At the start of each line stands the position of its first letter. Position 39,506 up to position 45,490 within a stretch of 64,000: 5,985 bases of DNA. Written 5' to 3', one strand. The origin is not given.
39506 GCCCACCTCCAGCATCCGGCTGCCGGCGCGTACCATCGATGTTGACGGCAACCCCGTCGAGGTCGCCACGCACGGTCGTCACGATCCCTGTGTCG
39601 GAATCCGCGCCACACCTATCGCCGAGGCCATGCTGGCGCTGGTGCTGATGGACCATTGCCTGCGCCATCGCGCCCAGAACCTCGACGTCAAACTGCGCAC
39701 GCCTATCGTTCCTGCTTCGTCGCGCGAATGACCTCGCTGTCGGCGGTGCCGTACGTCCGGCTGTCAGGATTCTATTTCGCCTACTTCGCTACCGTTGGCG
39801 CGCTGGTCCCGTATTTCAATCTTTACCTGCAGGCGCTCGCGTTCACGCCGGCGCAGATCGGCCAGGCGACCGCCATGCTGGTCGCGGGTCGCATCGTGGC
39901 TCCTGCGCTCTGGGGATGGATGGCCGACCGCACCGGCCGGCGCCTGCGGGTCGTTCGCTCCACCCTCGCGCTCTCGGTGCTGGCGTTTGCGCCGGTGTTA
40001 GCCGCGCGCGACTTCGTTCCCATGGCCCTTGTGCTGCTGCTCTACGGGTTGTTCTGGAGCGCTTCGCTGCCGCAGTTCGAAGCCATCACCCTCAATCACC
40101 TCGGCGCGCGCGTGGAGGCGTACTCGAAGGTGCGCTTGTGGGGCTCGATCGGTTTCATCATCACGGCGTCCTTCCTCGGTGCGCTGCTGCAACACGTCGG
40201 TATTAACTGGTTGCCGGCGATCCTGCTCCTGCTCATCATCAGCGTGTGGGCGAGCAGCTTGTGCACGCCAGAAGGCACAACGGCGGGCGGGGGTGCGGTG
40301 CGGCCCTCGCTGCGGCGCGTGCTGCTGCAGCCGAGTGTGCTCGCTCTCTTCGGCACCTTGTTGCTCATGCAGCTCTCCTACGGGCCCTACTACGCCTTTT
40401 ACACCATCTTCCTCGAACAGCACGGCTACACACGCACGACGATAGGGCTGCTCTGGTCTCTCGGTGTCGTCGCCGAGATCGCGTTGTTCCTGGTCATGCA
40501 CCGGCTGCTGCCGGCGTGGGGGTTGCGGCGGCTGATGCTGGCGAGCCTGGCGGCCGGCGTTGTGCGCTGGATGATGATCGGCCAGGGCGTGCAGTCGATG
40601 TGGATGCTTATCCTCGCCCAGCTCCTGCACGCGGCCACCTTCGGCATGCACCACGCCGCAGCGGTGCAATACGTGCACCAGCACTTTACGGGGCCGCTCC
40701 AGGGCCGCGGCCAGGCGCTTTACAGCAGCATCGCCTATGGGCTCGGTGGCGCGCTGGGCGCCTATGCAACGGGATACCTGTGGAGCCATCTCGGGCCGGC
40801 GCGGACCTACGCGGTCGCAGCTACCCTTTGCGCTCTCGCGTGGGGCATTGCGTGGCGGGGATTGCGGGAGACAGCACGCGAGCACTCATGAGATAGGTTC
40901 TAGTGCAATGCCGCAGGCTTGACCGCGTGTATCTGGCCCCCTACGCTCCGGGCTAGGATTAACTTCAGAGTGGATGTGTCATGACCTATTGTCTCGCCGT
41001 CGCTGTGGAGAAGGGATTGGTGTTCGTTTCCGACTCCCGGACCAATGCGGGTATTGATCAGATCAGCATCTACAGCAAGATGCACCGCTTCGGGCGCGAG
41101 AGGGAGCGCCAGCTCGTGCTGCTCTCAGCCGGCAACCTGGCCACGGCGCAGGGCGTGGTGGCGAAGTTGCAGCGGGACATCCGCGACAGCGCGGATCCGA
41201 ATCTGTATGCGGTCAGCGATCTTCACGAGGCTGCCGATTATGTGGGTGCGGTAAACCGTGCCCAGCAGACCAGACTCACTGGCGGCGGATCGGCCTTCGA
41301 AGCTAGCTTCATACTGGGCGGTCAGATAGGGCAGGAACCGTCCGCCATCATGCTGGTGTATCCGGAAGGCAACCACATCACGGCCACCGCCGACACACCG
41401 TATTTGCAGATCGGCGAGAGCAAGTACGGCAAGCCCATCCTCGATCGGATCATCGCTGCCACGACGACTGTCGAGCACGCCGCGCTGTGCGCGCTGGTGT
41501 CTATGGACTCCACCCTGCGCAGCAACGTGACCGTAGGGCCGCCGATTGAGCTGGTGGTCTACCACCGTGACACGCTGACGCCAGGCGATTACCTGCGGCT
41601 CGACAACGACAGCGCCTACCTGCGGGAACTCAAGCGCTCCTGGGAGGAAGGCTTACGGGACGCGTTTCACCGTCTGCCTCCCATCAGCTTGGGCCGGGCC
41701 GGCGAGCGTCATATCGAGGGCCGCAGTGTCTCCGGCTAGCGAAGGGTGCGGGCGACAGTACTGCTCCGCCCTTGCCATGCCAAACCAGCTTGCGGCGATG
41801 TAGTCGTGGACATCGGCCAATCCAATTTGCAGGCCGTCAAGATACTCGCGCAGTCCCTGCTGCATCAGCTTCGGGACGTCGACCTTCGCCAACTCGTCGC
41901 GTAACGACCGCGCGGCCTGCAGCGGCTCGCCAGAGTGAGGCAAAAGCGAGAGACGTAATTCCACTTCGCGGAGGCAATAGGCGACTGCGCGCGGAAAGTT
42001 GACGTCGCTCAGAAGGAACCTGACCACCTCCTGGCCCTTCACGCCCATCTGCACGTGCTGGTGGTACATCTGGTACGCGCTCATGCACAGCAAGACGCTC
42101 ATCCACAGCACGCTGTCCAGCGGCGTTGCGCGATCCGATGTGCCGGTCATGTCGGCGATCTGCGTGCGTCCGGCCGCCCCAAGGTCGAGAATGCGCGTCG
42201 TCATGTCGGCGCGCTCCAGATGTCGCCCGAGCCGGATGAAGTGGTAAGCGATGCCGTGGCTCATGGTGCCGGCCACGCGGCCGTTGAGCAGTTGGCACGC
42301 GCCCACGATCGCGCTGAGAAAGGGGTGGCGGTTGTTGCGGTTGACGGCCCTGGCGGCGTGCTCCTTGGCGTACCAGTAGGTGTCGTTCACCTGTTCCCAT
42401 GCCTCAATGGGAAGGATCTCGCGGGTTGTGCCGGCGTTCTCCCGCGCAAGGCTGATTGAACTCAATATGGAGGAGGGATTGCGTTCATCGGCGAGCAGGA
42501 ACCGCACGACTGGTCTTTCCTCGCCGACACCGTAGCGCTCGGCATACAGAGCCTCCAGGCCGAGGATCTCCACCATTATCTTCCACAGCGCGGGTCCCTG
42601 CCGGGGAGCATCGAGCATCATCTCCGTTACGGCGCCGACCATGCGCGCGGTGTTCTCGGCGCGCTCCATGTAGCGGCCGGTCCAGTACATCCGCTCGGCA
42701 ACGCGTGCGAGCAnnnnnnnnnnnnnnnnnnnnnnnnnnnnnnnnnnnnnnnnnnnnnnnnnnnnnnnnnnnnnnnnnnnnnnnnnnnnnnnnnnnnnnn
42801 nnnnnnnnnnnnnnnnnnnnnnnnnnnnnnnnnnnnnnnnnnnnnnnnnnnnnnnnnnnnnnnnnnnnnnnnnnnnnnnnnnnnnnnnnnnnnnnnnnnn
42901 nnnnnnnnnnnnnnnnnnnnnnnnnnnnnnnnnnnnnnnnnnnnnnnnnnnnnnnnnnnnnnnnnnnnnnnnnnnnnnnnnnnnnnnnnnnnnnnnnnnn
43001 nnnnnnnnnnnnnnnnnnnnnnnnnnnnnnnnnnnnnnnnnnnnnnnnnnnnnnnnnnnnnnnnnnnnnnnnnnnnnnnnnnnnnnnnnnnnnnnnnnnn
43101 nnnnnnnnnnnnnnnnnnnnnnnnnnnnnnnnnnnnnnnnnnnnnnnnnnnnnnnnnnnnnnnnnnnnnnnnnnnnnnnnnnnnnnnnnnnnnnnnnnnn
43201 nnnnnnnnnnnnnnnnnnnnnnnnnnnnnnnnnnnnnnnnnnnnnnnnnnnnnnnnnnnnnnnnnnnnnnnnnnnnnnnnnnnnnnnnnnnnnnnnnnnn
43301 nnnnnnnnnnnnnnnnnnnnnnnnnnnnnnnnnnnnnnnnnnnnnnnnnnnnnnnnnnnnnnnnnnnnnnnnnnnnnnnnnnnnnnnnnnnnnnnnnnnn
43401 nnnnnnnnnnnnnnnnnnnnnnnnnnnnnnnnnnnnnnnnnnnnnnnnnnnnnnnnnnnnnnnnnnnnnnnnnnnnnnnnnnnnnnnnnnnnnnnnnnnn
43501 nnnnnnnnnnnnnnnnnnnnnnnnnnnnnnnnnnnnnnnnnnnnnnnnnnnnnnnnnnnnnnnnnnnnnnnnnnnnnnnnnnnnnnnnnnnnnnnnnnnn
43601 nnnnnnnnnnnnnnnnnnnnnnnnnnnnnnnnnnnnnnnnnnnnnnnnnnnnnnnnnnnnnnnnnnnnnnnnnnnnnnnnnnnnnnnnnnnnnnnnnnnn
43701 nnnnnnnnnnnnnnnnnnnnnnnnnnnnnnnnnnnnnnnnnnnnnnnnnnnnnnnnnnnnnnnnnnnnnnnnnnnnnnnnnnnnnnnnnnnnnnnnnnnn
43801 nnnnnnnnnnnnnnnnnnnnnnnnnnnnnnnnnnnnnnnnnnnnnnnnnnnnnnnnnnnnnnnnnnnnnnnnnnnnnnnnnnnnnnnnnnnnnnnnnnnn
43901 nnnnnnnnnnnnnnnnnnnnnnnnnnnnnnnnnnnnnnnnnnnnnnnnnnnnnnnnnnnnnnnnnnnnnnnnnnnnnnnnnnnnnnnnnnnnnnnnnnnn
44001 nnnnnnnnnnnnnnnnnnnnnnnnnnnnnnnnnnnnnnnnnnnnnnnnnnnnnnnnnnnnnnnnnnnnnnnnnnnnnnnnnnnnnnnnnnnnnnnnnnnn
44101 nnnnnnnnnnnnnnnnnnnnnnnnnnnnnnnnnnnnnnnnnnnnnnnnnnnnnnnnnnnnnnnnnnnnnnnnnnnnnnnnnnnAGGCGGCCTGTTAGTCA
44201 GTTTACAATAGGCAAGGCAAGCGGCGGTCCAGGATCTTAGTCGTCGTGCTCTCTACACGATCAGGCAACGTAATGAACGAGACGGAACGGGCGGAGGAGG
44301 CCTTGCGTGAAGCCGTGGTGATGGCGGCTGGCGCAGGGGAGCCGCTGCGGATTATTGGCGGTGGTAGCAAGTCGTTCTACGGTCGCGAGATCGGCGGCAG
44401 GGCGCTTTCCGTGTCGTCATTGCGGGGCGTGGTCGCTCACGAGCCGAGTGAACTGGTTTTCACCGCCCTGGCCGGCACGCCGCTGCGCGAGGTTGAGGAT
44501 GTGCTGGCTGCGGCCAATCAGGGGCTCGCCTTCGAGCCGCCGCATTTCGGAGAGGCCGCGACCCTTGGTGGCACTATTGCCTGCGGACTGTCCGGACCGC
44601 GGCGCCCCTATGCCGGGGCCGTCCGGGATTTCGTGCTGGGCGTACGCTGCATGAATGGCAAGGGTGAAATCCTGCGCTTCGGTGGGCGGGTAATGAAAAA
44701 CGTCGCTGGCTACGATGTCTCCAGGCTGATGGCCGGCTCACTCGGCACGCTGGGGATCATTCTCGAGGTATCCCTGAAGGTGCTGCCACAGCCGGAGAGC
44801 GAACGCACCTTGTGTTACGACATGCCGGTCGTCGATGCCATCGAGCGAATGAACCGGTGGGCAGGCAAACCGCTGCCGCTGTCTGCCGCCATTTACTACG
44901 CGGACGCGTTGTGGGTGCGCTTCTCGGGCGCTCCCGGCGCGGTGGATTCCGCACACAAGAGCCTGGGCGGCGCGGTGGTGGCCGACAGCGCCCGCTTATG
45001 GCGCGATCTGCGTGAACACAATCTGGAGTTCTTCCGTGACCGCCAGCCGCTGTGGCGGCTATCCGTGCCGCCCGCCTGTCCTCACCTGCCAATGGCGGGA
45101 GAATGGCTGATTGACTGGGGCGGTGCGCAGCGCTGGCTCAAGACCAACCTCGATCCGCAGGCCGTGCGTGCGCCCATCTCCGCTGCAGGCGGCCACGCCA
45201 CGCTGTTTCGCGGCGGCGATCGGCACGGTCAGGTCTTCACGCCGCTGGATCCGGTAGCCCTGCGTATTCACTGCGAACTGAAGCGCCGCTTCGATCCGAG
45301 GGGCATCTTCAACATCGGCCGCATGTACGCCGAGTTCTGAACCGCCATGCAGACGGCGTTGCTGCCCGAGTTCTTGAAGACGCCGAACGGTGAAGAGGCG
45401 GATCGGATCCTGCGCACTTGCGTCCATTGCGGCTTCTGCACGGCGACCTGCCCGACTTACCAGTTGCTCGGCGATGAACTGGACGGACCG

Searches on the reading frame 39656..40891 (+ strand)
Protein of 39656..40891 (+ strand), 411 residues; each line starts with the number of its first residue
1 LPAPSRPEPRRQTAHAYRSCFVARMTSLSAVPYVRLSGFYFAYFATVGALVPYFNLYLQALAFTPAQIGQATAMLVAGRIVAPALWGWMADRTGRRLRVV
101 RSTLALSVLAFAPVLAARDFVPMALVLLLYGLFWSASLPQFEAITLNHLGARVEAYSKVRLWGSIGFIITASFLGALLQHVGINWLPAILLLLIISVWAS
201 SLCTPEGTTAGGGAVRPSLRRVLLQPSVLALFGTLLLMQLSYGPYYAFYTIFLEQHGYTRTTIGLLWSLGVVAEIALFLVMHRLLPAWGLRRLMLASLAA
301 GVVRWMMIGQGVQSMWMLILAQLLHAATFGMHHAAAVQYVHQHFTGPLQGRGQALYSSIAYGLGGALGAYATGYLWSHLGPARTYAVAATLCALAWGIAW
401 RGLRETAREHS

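Call 74: search_protein_families(library=ncbifam, proteins=[window:39656-40891:+], max_evalue=1e-10)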
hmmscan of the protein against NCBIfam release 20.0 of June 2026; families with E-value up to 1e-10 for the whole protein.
window:39656-40891:+ (411 aa): 6 families
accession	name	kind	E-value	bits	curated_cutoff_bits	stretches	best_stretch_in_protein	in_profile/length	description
NF008346.0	PRK11128.1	equivalog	6.7e-55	186.8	259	1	32-397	5-373/383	3-phenylpropionate MFS transporter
TIGR00902.1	2A0127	subfamily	1.9e-39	135.9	698.9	1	36-395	9-371/388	3-phenylpropionate MFS transporter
NF037955.1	mfs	subfamily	7.2e-34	117.4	100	1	35-395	1-363/366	MFS transporter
TIGR00899.1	2A0120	subfamily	5.2e-15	55.4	522.3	1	39-394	5-365/375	sugar efflux transporter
NF007077.0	PRK09528.1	subfamily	4.2e-14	51.9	429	1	25-404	5-405/421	galactoside permease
TIGR00889.1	2A0110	subfamily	7e-14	51.7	446.1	1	35-375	6-368/418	nucleoside permease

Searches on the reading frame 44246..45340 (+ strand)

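Call 74: search_protein_families(library=ncbifam, proteins=[window:44246-45340:+], max_evalue=1e-10)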
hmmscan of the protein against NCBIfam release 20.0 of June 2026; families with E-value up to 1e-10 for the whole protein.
window:44246-45340:+ (364 aa): 2 families
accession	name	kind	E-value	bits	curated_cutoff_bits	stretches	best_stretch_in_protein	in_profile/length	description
NF008439.0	PRK11282.1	equivalog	8.1e-152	505.2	284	1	12-364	3-358/358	glycolate oxidase subunit GlcE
TIGR00387.1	glcD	equivalog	1.4e-20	73.6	567.9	1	82-191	74-182/413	glycolate oxidase subunit GlcD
